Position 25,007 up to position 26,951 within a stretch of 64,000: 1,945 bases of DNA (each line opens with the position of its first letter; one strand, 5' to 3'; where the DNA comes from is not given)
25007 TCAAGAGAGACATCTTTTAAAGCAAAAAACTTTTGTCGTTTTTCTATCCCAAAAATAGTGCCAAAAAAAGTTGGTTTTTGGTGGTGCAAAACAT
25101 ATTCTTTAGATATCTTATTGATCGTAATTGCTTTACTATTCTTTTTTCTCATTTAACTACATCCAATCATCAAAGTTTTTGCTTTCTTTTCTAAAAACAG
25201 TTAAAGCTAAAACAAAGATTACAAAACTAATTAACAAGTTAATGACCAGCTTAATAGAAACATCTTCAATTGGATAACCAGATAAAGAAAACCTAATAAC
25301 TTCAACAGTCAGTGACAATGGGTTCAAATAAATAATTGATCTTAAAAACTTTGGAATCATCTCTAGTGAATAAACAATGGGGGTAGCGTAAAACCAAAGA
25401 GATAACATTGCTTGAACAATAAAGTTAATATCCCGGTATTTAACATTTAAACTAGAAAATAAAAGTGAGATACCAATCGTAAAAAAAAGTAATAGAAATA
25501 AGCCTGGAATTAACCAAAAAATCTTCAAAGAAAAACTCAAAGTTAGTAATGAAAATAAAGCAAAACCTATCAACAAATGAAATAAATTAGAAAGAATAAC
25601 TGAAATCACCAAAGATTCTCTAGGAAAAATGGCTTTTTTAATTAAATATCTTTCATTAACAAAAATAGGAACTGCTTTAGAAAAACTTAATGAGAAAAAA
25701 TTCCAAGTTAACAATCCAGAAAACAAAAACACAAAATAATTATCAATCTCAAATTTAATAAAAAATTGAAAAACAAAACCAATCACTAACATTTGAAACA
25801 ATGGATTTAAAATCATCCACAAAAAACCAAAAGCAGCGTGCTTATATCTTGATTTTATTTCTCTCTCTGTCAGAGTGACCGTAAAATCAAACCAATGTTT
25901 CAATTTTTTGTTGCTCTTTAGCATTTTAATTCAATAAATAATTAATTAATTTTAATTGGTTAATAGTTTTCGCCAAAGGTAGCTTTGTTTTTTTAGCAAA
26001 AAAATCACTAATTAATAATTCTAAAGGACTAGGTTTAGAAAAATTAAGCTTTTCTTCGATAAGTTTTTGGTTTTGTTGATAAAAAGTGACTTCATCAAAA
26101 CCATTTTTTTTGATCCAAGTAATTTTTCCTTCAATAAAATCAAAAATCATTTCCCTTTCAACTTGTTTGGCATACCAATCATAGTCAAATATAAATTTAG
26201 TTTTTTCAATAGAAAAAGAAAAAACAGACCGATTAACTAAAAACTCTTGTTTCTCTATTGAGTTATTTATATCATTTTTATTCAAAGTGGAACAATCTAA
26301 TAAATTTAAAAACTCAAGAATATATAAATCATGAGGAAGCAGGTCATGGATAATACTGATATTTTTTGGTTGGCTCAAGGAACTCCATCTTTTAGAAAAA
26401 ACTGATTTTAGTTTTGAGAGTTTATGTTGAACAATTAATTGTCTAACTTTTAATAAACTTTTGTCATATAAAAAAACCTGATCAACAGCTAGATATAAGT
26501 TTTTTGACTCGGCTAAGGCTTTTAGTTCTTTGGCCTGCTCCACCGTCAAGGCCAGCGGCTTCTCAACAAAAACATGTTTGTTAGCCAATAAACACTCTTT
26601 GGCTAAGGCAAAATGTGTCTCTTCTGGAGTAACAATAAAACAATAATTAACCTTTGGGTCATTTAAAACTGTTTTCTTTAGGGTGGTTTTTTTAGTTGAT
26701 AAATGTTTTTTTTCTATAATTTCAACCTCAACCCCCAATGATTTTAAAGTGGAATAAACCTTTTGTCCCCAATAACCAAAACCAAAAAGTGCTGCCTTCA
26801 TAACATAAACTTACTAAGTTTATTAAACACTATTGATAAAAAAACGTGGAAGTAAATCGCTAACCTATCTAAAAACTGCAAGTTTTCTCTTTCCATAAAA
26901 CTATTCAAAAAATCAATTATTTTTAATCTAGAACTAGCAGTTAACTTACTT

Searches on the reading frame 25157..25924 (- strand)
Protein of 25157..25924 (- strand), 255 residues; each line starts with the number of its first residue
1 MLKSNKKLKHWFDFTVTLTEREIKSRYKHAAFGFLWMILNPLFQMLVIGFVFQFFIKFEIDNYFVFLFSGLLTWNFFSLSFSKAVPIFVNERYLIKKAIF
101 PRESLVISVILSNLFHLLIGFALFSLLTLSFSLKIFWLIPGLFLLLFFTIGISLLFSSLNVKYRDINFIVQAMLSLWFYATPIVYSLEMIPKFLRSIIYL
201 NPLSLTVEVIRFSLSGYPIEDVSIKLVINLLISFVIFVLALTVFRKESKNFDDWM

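Call 29: search_protein_families(library=pfam, proteins=[window:25157-25924:-], max_evalue=0.001)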
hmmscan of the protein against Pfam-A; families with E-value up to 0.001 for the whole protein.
window:25157-25924:- (255 aa): 2 families
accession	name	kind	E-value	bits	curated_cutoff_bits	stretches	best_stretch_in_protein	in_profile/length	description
PF01061.29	ABC2_membrane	-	6.7e-22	78.5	26.9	1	16-212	4-208/211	ABC-2 type transporter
PF12698.13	ABC2_membrane_3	-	0.00017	21.2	31.6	1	61-241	158-346/347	ABC-2 family transporter protein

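Call 58: search_protein_families(library=ncbifam, proteins=[window:25157-25924:-], max_evalue=0.001)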
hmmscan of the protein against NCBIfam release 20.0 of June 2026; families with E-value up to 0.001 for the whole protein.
window:25157-25924:- (255 aa): 4 families
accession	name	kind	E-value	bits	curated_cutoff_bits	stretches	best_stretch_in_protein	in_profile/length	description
NF050109.1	galactan_ABC_perm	equivalog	1.4e-23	83.8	380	1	16-246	25-263/272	galactan export ABC transporter permease subunit Wzm/RfbD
TIGR01247.1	drrB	subfamily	4.8e-09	36.3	223.05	1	29-241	8-233/236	daunorubicin resistance ABC transporter membrane protein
NF050053.1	CapPschTportKpsM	equivalog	1.4e-08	35.1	300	1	17-245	7-248/257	capsule polysaccharide transporter KpsM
NF011648.0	PRK15066.1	subfamily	8.2e-05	22.3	225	1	146-243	152-246/257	ABC transporter permease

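Call 60: search_solved_structures(query=window:25157-25924:-, max_evalue=0.01)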
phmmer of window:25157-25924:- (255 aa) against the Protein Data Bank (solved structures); distinct sequences matched with E-value up to 0.01: 7.
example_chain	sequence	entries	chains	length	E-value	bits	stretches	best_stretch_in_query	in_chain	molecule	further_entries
6m96_B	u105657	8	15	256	4.3e-26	95.6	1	16-254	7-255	Transport permease protein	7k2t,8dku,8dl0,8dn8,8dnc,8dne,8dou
6oih_D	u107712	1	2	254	6.6e-26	94.9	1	16-253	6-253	Transport permease protein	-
9qfx_A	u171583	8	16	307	3e-16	63.3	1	18-250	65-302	Probable O-antigen/lipopolysaccharide transport integral membrane protein ABC transporter | ABC transporter permease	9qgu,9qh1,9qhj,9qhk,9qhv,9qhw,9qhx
6jbh_C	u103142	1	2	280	1.2e-12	51.6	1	20-255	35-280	TarG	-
9cfp_A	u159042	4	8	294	6.1e-06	29.6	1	20-214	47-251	Transport permease protein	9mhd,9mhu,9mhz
9cfl_A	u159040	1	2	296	6.3e-06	29.5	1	20-214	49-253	Transport permease protein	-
8tsh_C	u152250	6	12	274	0.0032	20.7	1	18-218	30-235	Transport permease protein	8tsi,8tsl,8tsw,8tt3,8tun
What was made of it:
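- The exporter is most similar to glycan and teichoic-acid exporters, not to typical RiPP exporters (calls 58, 60).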

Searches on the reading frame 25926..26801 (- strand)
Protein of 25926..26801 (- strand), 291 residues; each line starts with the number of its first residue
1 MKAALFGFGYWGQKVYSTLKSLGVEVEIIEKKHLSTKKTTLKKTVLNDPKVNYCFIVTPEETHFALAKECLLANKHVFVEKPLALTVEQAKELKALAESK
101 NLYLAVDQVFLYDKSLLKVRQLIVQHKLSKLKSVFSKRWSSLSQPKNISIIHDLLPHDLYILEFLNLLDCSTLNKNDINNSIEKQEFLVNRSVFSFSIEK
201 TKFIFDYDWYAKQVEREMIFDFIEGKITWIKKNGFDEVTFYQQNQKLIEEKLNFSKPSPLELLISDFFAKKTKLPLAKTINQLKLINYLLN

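Call 29: search_protein_families(library=pfam, proteins=[window:25926-26801:-], max_evalue=0.001)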
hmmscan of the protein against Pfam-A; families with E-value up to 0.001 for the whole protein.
window:25926-26801:- (291 aa): 1 family
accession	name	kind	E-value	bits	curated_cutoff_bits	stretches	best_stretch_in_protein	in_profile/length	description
PF01408.29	GFO_IDH_MocA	-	7.9e-18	65.7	24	1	42-107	54-119/120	Oxidoreductase family, NAD-binding Rossmann fold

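Call 58: search_protein_families(library=ncbifam, proteins=[window:25926-26801:-], max_evalue=0.001)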
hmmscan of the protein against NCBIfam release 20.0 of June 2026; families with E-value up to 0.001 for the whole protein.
window:25926-26801:- (291 aa): 9 families
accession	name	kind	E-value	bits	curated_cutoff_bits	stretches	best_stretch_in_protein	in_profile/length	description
NF008607.0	PRK11579.1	subfamily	2.7e-20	72.6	330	1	39-134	53-148/346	oxidoreductase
NF040723.1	UDP-GlcNAcDh_Arch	equivalog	1.8e-16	60.6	450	1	35-171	46-182/302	UDP-N-acetylglucosamine 3-dehydrogenase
NF007574.0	PRK10206.1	equivalog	7.5e-15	54.8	352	1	39-135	54-150/345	oxidoreductase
TIGR04380.1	myo_inos_iolG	equivalog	1.9e-13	50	355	1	36-134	50-148/330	inositol 2-dehydrogenase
NF052479.1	LevoglcsnDh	equivalog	9.3e-10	37.7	650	1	37-107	60-130/386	levoglucosan dehydrogenase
NF052679.1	InsChiInosDhIolG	equivalog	1e-07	31.3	540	1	27-165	43-184/343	bifunctional inositol 2-dehydrogenase/D-chiro-inositol 1-dehydrogenase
NF041392.1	XylDh_Gfo6_Halo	equivalog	4.2e-07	29.1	350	1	54-135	86-167/350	D-xylose 1-dehydrogenase Gfo6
NF058561.1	BT_2158_fam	equivalog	8.9e-07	27.8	750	1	52-134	98-180/487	glycoside 3-dehydrogenase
NF058563.1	BT_2159_fam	equivalog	5.7e-05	22.3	650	1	36-128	48-140/350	disaccharide 3-dehydrogenase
